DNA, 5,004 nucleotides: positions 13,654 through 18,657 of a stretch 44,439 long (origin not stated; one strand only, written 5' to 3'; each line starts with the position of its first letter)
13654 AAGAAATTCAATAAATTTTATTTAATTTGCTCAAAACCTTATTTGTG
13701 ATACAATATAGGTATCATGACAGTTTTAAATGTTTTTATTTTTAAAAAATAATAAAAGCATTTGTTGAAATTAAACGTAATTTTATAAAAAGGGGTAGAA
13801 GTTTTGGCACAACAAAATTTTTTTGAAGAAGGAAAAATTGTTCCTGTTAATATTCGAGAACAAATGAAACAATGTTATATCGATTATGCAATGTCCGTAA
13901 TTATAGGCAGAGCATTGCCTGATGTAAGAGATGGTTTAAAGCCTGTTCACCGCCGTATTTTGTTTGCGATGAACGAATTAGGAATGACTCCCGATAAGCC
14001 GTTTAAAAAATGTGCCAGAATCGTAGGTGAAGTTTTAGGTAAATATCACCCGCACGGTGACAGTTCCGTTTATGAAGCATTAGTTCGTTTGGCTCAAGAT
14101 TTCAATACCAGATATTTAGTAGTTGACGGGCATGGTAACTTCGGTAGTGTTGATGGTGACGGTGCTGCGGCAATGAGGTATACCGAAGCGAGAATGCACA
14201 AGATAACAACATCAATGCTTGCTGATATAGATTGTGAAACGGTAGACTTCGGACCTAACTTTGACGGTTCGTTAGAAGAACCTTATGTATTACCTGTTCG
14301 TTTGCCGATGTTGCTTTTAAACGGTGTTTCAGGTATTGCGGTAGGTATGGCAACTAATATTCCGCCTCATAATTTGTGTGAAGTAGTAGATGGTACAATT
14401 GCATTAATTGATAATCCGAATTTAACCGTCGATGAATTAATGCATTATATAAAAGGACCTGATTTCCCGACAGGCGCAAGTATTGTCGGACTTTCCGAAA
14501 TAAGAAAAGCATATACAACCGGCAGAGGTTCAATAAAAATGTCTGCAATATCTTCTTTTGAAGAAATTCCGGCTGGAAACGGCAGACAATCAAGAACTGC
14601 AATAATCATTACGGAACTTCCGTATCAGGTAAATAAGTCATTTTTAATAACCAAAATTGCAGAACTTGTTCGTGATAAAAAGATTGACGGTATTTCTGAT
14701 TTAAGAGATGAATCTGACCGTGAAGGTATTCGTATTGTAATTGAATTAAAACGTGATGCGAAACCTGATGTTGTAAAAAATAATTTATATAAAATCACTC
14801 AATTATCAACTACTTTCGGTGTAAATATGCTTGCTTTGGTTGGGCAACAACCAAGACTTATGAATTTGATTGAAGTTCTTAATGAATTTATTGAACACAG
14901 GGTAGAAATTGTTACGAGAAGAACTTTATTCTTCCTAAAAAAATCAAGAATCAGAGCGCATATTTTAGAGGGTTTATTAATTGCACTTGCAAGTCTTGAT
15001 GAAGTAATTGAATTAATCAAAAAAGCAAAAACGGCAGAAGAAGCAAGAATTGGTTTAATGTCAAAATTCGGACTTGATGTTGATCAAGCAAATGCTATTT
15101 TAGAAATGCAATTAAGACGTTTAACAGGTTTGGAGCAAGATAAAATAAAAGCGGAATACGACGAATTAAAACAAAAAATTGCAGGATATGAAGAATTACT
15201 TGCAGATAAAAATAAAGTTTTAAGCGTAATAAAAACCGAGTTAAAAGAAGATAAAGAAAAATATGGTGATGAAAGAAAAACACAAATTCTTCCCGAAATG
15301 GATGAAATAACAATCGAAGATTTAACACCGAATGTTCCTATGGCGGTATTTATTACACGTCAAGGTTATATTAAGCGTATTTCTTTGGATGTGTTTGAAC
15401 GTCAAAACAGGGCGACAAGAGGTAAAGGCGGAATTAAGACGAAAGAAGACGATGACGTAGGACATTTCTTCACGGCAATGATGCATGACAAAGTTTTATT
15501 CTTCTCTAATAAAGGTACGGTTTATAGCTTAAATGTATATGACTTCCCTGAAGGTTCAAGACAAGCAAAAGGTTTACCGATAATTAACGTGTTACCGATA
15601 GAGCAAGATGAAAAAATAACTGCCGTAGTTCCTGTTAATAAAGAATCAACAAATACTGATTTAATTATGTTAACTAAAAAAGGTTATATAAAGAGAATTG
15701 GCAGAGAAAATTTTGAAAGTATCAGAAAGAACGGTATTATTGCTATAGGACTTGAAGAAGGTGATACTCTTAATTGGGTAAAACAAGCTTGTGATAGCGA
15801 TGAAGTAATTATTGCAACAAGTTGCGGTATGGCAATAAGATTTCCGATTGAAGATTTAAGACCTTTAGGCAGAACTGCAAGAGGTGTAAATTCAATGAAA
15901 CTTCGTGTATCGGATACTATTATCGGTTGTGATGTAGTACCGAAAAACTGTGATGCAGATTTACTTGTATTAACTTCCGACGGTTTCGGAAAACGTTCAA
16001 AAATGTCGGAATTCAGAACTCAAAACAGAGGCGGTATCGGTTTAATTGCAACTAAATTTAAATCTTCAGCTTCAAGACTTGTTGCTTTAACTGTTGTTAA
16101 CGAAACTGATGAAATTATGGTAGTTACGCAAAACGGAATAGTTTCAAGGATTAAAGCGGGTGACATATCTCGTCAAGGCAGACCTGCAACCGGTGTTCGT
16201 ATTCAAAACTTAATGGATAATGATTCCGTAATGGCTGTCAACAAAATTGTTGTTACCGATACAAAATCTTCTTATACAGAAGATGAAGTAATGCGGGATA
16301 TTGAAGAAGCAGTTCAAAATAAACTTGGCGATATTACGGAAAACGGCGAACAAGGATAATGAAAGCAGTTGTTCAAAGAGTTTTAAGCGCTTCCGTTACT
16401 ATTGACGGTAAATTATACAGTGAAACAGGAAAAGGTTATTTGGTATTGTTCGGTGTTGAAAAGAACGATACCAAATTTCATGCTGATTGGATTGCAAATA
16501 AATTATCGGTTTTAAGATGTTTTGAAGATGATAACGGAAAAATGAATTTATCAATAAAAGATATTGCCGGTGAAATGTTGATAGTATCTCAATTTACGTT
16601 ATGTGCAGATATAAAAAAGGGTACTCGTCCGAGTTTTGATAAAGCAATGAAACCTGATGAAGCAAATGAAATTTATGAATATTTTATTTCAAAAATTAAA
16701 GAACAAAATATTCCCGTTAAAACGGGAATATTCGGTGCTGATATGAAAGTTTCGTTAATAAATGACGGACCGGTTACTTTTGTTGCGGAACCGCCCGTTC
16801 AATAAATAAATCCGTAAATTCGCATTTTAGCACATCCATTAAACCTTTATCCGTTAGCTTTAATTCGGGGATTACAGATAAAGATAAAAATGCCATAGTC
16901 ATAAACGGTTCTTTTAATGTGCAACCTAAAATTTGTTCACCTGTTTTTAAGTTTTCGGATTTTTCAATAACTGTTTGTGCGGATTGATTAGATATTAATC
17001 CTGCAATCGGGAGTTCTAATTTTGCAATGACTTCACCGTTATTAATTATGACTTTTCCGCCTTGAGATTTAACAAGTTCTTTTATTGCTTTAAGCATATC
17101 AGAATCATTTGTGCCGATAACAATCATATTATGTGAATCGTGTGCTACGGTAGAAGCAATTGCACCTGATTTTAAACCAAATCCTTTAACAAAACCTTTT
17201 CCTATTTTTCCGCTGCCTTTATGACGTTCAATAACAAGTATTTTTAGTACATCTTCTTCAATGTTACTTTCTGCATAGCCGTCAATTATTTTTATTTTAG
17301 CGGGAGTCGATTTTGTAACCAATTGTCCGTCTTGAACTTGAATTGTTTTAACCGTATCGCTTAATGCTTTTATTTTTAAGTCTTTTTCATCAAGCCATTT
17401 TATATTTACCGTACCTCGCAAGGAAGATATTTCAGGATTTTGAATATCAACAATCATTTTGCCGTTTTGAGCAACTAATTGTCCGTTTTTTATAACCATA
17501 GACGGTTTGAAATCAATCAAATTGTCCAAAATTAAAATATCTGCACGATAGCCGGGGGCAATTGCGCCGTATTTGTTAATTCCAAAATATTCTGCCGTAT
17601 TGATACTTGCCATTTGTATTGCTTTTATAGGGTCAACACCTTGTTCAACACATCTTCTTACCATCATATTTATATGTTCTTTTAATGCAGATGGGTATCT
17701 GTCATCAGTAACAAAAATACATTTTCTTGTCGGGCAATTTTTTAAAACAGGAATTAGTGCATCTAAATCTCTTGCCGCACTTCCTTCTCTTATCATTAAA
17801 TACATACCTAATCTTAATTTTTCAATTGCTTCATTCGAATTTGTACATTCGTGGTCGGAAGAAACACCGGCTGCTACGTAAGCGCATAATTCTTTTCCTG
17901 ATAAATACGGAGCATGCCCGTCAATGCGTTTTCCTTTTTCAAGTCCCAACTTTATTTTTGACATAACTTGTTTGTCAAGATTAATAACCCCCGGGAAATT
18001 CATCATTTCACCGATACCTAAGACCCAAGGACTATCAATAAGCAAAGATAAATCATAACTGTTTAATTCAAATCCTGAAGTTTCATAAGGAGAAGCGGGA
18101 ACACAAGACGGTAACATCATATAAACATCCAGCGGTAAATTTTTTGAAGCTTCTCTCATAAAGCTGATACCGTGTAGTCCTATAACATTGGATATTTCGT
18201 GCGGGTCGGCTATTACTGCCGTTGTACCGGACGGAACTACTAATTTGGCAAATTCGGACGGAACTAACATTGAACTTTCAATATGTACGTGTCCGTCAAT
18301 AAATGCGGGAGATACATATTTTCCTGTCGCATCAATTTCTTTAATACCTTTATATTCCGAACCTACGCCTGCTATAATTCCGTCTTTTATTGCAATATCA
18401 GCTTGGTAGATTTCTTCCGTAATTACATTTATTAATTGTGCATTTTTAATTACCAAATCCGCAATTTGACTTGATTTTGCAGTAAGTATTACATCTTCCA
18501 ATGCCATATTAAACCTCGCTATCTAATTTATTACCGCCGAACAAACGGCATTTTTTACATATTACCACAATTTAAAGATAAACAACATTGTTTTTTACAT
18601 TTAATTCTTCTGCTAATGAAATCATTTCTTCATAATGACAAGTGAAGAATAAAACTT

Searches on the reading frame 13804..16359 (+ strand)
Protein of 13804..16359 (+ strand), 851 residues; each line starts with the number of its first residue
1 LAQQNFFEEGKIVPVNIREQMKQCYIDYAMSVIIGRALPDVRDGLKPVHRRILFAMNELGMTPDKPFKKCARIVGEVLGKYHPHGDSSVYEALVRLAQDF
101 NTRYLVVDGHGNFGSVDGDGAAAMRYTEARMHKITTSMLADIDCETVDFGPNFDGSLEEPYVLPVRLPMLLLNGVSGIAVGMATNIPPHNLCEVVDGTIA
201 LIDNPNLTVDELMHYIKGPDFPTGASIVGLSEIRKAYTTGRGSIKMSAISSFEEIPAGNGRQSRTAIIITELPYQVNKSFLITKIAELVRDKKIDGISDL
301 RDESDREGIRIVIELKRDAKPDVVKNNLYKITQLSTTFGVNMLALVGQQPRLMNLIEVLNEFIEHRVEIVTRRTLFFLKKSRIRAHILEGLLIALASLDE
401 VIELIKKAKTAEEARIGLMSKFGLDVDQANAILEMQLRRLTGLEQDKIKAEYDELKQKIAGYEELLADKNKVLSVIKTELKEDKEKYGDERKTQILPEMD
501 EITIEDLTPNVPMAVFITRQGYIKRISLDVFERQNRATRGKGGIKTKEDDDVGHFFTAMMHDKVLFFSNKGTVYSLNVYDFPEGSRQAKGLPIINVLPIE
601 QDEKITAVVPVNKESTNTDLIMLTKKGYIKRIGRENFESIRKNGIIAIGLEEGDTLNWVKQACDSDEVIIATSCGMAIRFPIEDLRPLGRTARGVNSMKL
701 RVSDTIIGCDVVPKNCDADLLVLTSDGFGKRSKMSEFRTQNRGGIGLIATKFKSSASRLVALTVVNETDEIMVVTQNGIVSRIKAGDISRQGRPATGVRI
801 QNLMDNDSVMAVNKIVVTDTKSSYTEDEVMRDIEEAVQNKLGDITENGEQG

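Call 81: search_protein_families(library=pfam, proteins=[window:13804-16359:+], max_evalue=0.00001)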
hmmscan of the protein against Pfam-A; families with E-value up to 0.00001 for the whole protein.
window:13804-16359:+ (851 aa): 2 families
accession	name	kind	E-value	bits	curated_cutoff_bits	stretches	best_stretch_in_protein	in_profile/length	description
PF00521.26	DNA_topoisoIV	-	5.4e-166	553.2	31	1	36-481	1-432/432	DNA gyrase/topoisomerase IV, subunit A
PF03989.18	DNA_gyraseA_C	-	2.6e-66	219.3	27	6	666-712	1-47/48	DNA gyrase C-terminal domain, beta-propeller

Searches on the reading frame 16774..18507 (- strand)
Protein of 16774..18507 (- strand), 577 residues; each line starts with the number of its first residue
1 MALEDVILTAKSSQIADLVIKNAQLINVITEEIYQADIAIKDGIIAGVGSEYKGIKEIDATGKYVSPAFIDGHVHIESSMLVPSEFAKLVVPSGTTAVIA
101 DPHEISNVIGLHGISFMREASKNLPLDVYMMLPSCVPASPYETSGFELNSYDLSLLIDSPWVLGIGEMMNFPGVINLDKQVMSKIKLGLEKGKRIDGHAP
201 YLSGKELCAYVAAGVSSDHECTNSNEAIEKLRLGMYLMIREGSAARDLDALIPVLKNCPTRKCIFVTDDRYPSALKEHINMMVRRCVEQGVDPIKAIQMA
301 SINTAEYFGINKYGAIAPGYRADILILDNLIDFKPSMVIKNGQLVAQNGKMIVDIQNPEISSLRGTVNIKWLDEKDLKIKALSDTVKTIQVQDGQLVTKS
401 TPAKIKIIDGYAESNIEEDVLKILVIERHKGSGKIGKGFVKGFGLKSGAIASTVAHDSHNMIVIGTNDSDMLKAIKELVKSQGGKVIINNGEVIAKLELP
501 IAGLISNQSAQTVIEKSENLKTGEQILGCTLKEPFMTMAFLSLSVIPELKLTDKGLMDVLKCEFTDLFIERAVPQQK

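Call 82: search_protein_families(library=pfam, proteins=[window:16774-18507:-], max_evalue=0.00001)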
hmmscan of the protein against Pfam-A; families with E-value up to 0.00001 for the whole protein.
window:16774-18507:- (577 aa): 3 families
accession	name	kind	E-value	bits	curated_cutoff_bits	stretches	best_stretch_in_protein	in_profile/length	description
PF13382.11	Adenine_deam_C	-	3.6e-66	222.2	27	1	395-561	1-167/169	Adenine deaminase C-terminal domain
PF01979.26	Amidohydro_1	-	1.2e-40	140.2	25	1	64-345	1-345/345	Amidohydrolase family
PF07969.17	Amidohydro_3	-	6.3e-14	52.7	29.7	1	288-345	404-471/472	Amidohydrolase family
